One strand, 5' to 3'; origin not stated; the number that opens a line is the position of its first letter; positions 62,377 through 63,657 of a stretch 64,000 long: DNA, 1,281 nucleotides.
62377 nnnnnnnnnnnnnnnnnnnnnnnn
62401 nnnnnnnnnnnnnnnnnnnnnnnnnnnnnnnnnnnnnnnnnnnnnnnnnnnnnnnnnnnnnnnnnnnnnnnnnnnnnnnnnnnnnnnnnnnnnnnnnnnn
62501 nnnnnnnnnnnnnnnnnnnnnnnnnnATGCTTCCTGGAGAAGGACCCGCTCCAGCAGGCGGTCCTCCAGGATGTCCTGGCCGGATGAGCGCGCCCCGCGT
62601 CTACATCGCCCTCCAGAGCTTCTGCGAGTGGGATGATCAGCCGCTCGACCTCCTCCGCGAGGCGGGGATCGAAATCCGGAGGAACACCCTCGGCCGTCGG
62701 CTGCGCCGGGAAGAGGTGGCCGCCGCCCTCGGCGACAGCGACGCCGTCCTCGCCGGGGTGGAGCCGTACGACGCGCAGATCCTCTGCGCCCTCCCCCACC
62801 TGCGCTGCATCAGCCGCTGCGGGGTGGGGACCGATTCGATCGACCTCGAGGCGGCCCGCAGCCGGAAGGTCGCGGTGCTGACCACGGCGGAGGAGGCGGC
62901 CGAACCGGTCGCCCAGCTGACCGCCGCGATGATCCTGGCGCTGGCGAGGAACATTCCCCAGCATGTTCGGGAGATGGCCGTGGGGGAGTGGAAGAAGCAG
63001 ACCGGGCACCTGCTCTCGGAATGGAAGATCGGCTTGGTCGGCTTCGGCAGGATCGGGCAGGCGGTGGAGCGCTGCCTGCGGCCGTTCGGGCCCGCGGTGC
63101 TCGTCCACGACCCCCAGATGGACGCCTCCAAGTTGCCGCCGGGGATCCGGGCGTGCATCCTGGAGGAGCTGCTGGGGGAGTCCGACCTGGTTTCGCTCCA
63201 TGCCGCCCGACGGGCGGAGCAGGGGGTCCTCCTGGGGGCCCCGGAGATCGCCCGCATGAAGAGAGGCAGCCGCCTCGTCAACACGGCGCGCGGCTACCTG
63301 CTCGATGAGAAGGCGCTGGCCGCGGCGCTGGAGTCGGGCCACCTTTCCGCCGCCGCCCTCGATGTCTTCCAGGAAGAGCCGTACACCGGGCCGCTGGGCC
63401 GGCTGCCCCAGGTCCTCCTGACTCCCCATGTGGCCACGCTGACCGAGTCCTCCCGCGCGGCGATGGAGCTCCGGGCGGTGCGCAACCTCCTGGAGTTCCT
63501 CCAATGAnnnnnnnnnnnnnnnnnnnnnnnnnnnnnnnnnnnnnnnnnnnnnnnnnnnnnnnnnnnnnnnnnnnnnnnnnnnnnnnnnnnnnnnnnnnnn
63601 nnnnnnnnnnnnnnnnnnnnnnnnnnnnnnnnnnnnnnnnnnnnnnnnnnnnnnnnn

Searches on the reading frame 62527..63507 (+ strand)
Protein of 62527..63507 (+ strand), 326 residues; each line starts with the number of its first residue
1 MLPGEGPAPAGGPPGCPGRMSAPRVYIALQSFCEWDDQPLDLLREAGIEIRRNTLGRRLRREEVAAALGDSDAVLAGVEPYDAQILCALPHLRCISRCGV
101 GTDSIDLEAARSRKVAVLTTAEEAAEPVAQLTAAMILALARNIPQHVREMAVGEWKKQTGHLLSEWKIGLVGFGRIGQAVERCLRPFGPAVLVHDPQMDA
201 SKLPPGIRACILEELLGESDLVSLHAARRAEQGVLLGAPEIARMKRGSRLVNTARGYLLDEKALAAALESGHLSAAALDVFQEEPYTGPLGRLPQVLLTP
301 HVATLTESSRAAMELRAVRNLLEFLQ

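Call 20: search_protein_families(library=pfam, proteins=[window:62527-63507:+], max_evalue=0.00001)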
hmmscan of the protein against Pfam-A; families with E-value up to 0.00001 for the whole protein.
window:62527-63507:+ (326 aa): 2 families
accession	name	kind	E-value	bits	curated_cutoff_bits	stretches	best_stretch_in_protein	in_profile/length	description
PF02826.25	2-Hacid_dh_C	-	4.6e-48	163.4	25.1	1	134-303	2-178/178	D-isomer specific 2-hydroxyacid dehydrogenase, NAD binding domain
PF00389.36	2-Hacid_dh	-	2.2e-18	66.7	24.6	1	39-326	11-125/134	D-isomer specific 2-hydroxyacid dehydrogenase, catalytic domain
